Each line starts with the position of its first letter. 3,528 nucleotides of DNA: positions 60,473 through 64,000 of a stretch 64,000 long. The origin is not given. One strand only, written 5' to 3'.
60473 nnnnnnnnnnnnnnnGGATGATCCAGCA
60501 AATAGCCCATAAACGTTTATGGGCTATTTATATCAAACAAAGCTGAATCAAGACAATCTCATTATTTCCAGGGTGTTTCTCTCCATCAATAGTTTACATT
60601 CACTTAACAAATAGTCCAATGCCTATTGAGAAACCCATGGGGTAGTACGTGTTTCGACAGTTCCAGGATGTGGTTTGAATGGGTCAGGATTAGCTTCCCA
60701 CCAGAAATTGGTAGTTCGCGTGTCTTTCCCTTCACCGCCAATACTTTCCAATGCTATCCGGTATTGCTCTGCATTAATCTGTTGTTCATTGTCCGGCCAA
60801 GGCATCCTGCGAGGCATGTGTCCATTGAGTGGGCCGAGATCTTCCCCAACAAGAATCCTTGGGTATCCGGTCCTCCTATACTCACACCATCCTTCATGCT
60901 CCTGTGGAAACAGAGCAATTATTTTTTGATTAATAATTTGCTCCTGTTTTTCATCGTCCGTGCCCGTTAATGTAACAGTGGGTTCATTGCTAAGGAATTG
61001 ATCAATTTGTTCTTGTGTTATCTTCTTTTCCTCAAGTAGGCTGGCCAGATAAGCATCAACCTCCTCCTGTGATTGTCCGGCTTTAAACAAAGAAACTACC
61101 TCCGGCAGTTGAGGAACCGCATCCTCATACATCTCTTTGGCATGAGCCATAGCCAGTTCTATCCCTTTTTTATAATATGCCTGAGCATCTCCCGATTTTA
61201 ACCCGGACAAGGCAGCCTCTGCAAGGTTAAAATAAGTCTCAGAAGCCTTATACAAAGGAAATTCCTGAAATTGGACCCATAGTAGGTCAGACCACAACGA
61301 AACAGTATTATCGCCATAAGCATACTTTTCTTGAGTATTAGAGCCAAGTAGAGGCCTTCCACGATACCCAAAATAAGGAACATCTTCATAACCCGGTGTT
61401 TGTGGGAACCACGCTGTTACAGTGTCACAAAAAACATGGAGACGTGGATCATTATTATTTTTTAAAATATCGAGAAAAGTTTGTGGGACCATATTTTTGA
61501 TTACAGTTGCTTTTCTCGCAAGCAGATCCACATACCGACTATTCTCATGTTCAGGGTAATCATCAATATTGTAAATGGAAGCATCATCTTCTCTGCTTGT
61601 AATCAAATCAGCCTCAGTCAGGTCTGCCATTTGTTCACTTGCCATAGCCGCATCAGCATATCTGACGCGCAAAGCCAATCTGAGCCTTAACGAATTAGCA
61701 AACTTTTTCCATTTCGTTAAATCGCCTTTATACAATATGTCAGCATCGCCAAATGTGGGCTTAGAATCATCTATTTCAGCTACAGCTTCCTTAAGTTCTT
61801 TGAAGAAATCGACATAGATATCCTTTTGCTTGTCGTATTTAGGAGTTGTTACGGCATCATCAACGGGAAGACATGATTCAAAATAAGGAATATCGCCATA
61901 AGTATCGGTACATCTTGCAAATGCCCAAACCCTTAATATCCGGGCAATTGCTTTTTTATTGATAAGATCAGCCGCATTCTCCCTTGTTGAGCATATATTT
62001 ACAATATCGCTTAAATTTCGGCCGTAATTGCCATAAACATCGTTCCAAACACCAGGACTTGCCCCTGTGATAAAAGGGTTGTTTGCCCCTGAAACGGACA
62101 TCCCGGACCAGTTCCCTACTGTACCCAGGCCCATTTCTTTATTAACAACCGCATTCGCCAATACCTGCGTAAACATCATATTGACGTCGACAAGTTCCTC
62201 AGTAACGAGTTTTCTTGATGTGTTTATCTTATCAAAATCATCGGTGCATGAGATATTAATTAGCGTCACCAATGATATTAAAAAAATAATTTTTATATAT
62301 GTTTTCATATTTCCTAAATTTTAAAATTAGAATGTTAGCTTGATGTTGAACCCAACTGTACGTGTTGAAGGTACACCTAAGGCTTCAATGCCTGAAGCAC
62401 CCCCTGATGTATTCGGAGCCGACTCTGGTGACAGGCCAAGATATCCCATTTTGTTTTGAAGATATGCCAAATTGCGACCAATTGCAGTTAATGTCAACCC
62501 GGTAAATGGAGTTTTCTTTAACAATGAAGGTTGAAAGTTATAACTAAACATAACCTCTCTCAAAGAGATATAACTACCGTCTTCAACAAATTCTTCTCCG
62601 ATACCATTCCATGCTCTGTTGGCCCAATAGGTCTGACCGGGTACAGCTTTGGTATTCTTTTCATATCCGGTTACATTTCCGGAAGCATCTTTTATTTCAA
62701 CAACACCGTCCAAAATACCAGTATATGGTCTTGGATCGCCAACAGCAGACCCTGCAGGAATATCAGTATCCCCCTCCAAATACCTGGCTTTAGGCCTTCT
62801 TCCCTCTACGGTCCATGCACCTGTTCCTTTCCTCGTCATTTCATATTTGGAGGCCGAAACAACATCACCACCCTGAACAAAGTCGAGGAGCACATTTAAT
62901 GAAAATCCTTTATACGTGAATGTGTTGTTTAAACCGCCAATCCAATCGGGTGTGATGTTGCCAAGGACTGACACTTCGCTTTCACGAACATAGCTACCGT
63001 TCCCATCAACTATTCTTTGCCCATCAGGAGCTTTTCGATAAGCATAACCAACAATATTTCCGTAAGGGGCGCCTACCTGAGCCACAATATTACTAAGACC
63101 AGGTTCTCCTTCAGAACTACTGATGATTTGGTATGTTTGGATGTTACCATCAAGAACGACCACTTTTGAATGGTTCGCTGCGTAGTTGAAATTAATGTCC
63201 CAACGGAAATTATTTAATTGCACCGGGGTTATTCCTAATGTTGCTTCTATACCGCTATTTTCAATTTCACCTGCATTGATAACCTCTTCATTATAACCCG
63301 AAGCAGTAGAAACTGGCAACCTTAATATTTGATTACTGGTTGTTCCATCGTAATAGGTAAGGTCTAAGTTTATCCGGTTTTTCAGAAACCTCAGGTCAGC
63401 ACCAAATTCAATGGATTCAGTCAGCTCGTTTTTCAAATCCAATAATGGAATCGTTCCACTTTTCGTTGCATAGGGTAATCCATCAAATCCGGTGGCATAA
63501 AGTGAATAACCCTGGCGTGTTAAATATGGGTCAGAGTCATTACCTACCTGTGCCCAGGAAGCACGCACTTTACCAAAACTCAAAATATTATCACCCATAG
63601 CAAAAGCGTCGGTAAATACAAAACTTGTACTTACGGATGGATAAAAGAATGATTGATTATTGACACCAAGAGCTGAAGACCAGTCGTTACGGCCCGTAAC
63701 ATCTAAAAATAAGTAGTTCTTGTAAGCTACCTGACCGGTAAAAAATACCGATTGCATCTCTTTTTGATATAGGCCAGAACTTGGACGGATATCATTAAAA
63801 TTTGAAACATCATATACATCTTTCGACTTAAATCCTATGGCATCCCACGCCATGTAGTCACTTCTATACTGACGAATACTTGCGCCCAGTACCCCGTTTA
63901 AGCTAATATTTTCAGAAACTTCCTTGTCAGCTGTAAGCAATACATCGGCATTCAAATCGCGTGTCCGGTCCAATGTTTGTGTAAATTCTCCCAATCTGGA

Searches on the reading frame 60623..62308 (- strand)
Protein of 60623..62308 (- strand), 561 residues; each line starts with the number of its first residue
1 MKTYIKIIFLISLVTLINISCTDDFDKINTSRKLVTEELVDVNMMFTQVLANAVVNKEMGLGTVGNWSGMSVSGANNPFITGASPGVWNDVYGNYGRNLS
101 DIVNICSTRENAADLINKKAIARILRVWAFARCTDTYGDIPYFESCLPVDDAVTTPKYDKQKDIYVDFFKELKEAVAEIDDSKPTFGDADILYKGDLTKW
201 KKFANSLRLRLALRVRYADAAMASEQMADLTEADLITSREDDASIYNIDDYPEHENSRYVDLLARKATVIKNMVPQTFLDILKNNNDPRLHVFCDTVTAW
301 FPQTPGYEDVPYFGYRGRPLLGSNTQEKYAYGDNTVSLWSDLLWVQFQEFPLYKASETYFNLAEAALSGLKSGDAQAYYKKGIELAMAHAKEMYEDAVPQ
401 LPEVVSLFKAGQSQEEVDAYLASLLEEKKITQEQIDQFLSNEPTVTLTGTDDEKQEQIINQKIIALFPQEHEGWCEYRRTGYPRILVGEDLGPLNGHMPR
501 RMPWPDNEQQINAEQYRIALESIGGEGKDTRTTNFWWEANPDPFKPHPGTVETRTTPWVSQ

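Call 7: search_protein_families(library=pfam, proteins=[window:60623-62308:-], max_evalue=0.001)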
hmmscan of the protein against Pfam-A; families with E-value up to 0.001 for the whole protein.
window:60623-62308:- (561 aa): 2 families
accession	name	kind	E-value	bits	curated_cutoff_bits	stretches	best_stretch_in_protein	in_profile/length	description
PF12771.13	SusD-like_2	-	2.2e-79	267.7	27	1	56-505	28-415/415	Starch-binding associating with outer membrane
PF12741.13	SusD-like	-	3.4e-70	237.9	27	1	76-538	71-495/495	Susd and RagB outer membrane lipoprotein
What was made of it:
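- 60623..63994 (-): SusD (60623-62308) and SusC (62327-63994, running off the window end); probable cognate transporter for both loci. SusD-like_2 E 2e-79 (call 7).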

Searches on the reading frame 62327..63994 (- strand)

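Call 7: search_protein_families(library=pfam, proteins=[window:62327-63994:-], max_evalue=0.001)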
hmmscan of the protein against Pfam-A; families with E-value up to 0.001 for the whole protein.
window:62327-63994:- (555 aa): 1 family
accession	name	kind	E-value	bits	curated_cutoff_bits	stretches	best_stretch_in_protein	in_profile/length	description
PF14905.12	OMP_b-brl_3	-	6.2e-05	22.7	27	1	186-279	212-302/408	Outer membrane protein beta-barrel family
